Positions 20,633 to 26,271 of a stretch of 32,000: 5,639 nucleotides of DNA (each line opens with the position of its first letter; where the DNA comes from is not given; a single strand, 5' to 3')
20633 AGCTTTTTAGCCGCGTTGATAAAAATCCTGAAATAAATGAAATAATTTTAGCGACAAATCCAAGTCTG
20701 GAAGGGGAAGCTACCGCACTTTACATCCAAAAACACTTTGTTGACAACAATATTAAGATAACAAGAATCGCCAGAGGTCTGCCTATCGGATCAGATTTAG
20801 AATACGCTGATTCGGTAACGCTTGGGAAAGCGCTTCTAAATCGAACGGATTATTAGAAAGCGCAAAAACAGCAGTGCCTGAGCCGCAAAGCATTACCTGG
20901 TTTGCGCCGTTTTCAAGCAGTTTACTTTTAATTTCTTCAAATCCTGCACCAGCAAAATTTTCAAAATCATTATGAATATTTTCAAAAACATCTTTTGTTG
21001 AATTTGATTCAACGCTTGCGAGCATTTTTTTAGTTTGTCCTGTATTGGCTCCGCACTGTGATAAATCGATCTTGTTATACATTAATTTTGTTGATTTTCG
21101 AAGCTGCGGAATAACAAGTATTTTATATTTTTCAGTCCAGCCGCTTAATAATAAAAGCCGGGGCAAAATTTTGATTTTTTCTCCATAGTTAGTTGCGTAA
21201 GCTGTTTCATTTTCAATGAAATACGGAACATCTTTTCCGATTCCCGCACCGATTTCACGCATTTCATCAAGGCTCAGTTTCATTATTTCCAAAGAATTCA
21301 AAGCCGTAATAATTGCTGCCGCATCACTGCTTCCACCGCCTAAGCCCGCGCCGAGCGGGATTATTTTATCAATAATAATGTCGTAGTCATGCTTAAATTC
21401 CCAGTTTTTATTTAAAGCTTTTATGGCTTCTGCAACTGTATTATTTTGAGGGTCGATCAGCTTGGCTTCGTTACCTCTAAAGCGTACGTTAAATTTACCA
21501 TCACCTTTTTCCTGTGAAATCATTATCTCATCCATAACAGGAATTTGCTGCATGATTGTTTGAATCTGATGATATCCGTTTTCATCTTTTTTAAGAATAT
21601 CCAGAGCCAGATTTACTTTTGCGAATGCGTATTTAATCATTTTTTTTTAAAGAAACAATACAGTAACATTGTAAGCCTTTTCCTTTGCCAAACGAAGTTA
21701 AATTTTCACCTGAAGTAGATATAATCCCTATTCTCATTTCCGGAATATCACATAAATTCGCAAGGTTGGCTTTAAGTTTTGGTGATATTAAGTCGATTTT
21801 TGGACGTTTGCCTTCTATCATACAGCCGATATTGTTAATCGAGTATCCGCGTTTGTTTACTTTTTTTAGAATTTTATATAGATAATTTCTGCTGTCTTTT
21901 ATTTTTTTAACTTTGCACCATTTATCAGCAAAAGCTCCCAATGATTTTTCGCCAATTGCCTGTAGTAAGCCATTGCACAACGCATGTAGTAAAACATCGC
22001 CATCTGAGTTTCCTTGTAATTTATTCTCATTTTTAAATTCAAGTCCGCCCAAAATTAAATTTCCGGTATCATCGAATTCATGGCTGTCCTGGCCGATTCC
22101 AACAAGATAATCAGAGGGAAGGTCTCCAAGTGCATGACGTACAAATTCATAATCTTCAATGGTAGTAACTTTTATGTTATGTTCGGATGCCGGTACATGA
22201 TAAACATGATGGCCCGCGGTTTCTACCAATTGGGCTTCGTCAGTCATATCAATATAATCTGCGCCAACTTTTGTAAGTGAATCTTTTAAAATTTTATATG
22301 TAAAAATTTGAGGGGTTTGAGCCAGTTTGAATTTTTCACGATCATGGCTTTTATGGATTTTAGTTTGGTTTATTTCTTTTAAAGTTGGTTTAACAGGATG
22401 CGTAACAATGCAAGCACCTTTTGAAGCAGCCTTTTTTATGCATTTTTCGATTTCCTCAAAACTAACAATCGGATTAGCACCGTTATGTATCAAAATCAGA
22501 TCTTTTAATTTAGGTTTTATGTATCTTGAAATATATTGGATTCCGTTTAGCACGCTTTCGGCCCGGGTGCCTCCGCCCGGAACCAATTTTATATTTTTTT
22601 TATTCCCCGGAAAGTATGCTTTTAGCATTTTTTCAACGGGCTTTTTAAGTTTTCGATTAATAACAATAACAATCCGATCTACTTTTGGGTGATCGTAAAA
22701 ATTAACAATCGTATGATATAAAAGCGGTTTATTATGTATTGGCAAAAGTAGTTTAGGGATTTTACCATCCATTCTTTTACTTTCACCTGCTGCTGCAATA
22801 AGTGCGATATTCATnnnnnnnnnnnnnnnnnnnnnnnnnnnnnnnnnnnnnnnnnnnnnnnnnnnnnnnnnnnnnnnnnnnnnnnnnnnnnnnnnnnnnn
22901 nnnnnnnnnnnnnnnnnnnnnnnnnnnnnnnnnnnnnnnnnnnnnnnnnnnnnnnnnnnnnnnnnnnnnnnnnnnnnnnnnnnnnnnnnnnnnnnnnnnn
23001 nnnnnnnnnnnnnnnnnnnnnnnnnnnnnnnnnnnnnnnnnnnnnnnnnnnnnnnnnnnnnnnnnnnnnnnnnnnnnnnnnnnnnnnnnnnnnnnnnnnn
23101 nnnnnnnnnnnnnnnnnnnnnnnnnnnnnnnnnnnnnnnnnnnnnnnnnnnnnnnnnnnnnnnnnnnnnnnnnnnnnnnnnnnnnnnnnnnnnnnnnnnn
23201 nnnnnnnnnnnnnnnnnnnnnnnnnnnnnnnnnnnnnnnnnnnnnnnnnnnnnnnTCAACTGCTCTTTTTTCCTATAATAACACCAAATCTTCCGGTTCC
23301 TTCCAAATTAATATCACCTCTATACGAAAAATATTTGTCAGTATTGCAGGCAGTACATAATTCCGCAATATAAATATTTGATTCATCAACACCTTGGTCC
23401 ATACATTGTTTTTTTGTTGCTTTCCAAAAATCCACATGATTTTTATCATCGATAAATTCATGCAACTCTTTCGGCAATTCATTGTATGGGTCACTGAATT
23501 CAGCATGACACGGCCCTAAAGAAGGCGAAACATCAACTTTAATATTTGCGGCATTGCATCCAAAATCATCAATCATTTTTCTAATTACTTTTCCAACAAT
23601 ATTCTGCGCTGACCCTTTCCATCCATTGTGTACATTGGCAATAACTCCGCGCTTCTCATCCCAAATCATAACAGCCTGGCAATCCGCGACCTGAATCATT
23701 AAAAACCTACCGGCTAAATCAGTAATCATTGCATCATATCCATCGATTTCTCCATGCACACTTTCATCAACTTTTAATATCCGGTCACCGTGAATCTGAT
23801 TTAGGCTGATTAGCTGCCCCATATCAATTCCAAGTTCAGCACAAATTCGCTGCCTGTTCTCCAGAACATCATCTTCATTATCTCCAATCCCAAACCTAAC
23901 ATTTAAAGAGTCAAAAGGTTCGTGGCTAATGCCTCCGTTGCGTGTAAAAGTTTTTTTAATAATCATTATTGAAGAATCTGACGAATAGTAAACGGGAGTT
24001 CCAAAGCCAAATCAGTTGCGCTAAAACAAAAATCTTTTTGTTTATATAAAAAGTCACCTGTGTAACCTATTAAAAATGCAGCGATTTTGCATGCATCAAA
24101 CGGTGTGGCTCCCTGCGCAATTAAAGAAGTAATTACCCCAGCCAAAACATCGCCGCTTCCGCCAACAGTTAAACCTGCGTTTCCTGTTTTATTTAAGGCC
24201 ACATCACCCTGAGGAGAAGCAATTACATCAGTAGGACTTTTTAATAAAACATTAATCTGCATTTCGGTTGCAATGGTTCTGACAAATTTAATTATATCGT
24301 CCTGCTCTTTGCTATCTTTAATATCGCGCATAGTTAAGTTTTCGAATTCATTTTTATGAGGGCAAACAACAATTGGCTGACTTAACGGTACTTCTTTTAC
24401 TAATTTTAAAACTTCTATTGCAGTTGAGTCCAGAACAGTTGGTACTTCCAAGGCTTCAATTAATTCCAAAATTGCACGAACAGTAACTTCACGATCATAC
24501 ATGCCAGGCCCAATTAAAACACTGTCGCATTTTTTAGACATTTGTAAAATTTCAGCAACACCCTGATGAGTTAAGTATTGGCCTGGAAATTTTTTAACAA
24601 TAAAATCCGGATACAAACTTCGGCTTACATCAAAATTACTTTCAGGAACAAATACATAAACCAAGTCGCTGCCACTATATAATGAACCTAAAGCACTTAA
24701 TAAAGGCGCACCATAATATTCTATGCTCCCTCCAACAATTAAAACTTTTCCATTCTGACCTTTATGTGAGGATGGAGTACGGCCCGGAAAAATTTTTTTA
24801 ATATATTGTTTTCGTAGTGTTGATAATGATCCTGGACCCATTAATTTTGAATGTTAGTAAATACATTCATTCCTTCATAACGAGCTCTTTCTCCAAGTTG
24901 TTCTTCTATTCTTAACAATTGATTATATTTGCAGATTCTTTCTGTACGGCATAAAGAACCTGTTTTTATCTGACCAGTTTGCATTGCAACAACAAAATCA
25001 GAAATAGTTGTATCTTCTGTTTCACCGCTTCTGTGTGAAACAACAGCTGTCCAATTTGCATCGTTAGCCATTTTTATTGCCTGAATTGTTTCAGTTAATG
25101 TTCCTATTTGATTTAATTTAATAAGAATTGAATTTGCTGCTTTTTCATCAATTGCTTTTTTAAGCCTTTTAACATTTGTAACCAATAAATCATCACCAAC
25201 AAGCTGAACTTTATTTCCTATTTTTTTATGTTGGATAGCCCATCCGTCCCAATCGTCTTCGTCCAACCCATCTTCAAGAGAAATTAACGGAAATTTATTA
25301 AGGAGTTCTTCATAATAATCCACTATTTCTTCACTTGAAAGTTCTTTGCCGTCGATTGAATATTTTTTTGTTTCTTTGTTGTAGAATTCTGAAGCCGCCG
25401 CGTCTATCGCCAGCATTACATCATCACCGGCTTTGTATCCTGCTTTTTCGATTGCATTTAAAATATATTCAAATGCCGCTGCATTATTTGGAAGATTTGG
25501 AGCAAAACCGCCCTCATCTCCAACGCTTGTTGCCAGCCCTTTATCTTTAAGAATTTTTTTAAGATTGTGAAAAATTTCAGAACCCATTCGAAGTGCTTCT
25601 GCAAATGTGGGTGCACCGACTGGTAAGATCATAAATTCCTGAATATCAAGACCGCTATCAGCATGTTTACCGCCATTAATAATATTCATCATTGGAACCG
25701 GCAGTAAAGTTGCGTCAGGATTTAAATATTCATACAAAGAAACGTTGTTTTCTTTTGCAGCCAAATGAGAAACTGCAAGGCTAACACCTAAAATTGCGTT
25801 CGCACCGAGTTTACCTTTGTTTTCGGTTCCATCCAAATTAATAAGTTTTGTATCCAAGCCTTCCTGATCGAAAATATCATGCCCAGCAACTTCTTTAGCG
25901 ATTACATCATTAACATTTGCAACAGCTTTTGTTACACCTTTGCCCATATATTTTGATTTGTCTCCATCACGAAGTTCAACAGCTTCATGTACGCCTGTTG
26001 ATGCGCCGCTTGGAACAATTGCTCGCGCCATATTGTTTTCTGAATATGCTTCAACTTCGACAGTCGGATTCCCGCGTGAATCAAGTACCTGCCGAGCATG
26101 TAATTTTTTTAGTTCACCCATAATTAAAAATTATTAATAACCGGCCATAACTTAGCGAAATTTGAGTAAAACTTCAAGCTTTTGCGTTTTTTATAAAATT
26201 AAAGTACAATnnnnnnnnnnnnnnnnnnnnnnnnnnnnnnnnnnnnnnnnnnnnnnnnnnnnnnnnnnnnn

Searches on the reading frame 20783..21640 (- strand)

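Call 4: search_protein_families(library=pfam, proteins=[window:20783-21640:-], max_evalue=0.01)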
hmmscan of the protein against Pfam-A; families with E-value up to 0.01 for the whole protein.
window:20783-21640:- (285 aa): 3 families
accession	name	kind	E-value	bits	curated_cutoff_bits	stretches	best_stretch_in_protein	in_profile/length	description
PF00288.32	GHMP_kinases_N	-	5.1e-13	49.5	22.3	1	67-139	1-81/87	GHMP kinases N terminal domain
PF08544.19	GHMP_kinases_C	-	2.6e-05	24.9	21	1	234-277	36-81/85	GHMP kinases C terminal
PF03008.20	DUF234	-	0.0018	19.1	22.5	1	207-246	9-48/100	Archaea bacterial proteins of unknown function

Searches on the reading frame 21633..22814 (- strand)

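Call 4: search_protein_families(library=pfam, proteins=[window:21633-22814:-], max_evalue=0.01)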
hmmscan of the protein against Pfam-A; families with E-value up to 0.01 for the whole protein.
window:21633-22814:- (393 aa): 5 families
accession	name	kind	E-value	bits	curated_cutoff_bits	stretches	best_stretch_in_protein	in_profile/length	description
PF01128.25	IspD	-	1.7e-48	165.7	27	1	3-223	2-213/221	2-C-methyl-D-erythritol 4-phosphate cytidylyltransferase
PF02542.21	YgbB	-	7.1e-38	130.8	26.7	1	238-389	3-154/155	YgbB family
PF12804.13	NTP_transf_3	-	2.9e-09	37.8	27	1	4-64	1-55/160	MobA-like NTP transferase domain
PF02348.25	CTP_transf_3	-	0.00042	20.6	22.6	1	3-146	1-131/217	Cytidylyltransferase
PF00483.29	NTP_transferase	-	0.0013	18.8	21.2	1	6-142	4-138/245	Nucleotidyl transferase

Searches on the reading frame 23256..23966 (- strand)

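Call 4: search_protein_families(library=pfam, proteins=[window:23256-23966:-], max_evalue=0.01)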
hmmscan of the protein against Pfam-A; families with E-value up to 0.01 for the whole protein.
window:23256-23966:- (236 aa): 1 family
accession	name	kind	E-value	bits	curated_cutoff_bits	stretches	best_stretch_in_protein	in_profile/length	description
PF02578.20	Cu-oxidase_4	-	3.9e-62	210.2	22.9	1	7-231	1-237/238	Multi-copper polyphenol oxidoreductase laccase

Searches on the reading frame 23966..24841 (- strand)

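Call 4: search_protein_families(library=pfam, proteins=[window:23966-24841:-], max_evalue=0.01)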
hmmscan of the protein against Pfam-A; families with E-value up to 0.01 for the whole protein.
window:23966-24841:- (291 aa): 4 families
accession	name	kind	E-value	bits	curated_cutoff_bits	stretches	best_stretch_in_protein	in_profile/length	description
PF01256.23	Carb_kinase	-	8.1e-49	166.7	27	1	33-280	1-238/242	NAD(P)H-hydrate dehydratase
PF08543.17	Phos_pyr_kin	-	2.6e-05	24.1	27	1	143-255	107-225/246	Phosphomethylpyrimidine kinase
PF02110.20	HK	-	0.0014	18.5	27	1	163-255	115-211/247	Hydroxyethylthiazole kinase family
PF00294.29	PfkB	-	0.0045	16.8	25.8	1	115-255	142-283/302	pfkB family carbohydrate kinase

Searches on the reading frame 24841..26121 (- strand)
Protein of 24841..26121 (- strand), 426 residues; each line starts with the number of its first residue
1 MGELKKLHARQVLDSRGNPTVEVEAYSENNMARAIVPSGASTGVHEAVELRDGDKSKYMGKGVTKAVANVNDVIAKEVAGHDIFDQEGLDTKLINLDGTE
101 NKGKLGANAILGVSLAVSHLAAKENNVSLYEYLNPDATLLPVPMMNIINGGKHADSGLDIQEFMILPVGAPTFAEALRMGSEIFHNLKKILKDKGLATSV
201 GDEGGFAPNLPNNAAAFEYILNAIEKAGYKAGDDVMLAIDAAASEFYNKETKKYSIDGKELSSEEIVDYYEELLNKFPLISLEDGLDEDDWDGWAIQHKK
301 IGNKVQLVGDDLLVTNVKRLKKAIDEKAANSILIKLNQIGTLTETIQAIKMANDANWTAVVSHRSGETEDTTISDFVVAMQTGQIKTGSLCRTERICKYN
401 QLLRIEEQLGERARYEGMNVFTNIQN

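Call 4: search_protein_families(library=pfam, proteins=[window:24841-26121:-], max_evalue=0.01)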
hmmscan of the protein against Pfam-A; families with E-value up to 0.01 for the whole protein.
window:24841-26121:- (426 aa): 4 families
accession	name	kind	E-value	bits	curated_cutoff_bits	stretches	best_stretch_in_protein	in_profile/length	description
PF00113.28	Enolase_C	-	7.5e-137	455.9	21.5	1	139-422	3-294/296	Enolase, C-terminal TIM barrel domain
PF03952.21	Enolase_N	-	3.2e-55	186.3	35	1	5-133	2-131/131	Enolase, N-terminal domain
PF07476.17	MAAL_C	-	3.2e-05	23.7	27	1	299-379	134-213/249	Methylaspartate ammonia-lyase C-terminus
PF13378.12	MR_MLE_C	-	0.00012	22.3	29.4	1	225-360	35-151/219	Enolase C-terminal domain-like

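Call 10: list_cluster_members(proteins=[L001:3393-7157:+, window:27055-28356:+, window:24844-26121:-, window:2915-6676:+])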
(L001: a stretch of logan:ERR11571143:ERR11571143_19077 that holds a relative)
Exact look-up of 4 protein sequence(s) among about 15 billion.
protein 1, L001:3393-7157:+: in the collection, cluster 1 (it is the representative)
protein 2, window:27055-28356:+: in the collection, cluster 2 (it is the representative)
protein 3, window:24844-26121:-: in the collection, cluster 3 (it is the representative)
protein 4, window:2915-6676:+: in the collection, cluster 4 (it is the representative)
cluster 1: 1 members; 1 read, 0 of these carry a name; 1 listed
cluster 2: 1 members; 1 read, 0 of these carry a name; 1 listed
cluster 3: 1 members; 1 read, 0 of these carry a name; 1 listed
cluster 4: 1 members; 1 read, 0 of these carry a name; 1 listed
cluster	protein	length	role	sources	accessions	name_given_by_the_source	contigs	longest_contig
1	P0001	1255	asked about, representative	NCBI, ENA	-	-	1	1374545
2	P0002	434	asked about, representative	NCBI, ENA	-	-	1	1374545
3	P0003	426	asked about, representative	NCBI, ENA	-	-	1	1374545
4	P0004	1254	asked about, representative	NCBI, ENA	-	-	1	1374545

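Call 58: search_protein_families(library=phrogs, proteins=[P0001], max_evalue=0.01)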
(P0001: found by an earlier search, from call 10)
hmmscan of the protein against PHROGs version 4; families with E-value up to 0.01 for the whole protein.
P0001 (1255 aa): 0 families

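Call 59: search_protein_families(library=padloc, proteins=[P0001], max_evalue=0.01)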
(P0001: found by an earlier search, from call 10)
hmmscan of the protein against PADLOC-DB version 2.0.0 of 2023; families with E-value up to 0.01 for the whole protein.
P0001 (1255 aa): 0 families

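Call 66: search_protein_families(library=pfam, proteins=[L010:1118-1720:+, L010:1918-3789:+, L010:3905-5581:+, L005:5127-6194:+, L005:4363-4986:+, L005:11618-13120:+, L007:5824-7278:-, L007:10049-10678:+], max_evalue=0.001)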
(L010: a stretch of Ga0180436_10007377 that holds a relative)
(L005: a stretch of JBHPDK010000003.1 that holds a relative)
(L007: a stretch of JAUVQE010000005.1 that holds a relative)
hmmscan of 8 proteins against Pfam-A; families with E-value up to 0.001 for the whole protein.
L010:1118-1720:+ (201 aa): 2 families
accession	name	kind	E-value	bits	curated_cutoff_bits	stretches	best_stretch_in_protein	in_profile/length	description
PF13483.12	Lactamase_B_3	-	5.4e-27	95.2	24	1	2-154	1-159/160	Beta-lactamase superfamily domain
PF12706.13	Lactamase_B_2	-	3e-05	24.2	27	1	45-154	82-198/200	Beta-lactamase superfamily domain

L010:1918-3789:+ (624 aa): 0 families

L010:3905-5581:+ (559 aa): 1 family
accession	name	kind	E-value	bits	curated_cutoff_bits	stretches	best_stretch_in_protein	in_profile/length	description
PF25082.1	GIPC1_GH2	-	6.9e-08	33.2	27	0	118-147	22-51/91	GIPC1-3 GH2 domain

L005:5127-6194:+ (356 aa): 0 families

L005:4363-4986:+ (208 aa): 2 families
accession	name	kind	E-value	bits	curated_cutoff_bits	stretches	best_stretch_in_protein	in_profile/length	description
PF13483.12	Lactamase_B_3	-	4e-32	111.9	24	1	2-161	1-159/160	Beta-lactamase superfamily domain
PF12706.13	Lactamase_B_2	-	9.4e-07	29.1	27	1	47-161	82-198/200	Beta-lactamase superfamily domain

L005:11618-13120:+ (501 aa): 3 families
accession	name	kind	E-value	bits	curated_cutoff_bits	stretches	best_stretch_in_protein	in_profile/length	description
PF04055.27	Radical_SAM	-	9.7e-27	94.6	29.5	1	205-386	2-165/166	Radical SAM superfamily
PF00919.26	UPF0004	-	3.2e-22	78.8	27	1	53-142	2-89/98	Uncharacterized protein family UPF0004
PF18693.7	TRAM_2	-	0.00062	20.3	27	0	445-500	2-63/63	TRAM domain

L007:5824-7278:- (484 aa): 1 family
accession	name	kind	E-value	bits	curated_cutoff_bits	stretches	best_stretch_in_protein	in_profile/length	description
PF01564.23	Spermine_synth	-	1.3e-12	48.1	22.9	1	275-438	15-179/186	Spermine/spermidine synthase domain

L007:10049-10678:+ (210 aa): 1 family
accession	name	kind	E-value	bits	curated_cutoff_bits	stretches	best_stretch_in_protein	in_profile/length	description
PF02163.28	Peptidase_M50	-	3.2e-15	56.5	27.2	2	119-174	161-217/221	Peptidase family M50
